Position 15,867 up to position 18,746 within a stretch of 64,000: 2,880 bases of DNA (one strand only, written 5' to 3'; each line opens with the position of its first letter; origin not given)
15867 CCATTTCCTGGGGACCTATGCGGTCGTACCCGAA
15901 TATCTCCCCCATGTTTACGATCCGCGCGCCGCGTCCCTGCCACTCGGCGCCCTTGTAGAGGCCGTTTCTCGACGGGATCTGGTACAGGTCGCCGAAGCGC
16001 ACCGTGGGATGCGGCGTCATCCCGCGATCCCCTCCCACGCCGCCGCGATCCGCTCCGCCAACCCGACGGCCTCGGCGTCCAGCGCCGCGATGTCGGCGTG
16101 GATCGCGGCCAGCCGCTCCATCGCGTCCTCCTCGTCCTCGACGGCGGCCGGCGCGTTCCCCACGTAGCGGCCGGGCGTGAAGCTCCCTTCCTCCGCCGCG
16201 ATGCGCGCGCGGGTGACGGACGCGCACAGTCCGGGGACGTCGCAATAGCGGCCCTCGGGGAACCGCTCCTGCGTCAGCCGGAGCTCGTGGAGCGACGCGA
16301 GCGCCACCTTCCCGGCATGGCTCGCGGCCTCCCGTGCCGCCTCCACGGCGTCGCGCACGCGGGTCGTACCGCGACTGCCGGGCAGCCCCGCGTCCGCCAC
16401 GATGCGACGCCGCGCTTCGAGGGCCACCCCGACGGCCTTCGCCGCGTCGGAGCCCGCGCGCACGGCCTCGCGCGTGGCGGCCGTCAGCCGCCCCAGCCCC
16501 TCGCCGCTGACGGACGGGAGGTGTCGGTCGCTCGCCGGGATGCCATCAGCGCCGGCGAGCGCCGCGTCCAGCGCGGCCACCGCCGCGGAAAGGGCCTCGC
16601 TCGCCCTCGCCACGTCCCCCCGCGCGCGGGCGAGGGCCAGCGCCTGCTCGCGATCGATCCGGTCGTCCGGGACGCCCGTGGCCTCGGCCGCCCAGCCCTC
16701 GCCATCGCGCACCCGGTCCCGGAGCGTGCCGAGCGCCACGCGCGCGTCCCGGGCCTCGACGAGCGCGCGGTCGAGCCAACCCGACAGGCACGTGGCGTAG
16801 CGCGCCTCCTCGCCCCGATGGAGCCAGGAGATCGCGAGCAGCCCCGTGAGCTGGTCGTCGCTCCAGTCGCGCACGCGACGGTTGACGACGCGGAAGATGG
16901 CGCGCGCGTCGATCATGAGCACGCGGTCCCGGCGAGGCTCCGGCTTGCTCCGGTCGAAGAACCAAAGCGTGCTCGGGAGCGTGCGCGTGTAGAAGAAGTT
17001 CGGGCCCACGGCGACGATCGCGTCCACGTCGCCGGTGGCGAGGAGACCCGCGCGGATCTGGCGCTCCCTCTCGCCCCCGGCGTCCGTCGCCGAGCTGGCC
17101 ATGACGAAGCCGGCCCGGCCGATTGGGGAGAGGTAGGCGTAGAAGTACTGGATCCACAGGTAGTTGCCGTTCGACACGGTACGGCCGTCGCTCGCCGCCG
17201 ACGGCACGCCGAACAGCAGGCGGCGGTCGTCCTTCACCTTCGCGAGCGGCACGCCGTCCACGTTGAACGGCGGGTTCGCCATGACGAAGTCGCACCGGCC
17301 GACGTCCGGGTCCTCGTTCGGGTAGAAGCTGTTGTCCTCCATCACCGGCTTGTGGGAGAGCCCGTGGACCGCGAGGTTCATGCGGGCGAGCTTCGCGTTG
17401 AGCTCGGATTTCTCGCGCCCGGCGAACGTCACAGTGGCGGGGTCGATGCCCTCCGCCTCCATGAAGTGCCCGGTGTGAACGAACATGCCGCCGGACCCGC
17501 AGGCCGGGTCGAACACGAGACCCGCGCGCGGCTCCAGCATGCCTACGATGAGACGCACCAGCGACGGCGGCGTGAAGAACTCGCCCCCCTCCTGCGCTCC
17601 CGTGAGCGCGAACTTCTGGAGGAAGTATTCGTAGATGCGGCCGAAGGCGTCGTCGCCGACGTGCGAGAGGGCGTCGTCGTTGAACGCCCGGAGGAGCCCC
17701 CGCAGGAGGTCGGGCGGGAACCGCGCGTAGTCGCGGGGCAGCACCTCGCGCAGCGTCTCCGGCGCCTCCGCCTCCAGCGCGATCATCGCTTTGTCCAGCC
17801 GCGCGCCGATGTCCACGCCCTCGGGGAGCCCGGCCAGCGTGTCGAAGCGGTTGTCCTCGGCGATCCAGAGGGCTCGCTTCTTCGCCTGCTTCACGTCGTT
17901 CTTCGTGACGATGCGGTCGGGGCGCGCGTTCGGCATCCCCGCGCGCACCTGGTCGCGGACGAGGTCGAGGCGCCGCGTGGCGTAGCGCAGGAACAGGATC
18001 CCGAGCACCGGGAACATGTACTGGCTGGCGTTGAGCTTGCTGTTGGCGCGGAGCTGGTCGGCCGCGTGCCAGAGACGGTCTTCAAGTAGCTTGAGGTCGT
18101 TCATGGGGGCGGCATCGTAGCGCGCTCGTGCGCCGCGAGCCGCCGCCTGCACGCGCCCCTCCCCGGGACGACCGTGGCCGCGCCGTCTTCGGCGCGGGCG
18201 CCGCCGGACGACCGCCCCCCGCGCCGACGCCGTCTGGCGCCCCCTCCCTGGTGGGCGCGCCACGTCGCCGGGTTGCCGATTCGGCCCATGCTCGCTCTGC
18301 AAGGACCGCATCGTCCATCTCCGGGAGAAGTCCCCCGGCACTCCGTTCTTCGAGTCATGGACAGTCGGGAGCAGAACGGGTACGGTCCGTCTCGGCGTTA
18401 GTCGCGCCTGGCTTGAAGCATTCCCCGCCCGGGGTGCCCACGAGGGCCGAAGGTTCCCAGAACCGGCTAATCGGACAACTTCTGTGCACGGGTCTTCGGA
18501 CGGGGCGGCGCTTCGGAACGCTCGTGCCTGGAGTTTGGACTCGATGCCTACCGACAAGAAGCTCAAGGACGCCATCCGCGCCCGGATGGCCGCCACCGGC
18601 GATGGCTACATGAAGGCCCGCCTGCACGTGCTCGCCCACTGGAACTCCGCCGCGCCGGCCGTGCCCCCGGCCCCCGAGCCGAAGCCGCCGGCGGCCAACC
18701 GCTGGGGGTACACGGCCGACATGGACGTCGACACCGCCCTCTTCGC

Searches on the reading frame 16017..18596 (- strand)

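Call 21: search_protein_families(library=pfam, proteins=[window:16017-18596:-], max_evalue=0.001)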
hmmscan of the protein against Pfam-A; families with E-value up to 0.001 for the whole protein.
window:16017-18596:- (859 aa): 2 families
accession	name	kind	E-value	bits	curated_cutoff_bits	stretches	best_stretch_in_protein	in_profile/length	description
PF02384.22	N6_Mtase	-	3.1e-61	207.8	20.4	1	315-587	3-269/311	N-6 DNA Methylase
PF12161.14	HsdM_N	-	3.3e-15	57.3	24.5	1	171-304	1-134/135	HsdM N-terminal domain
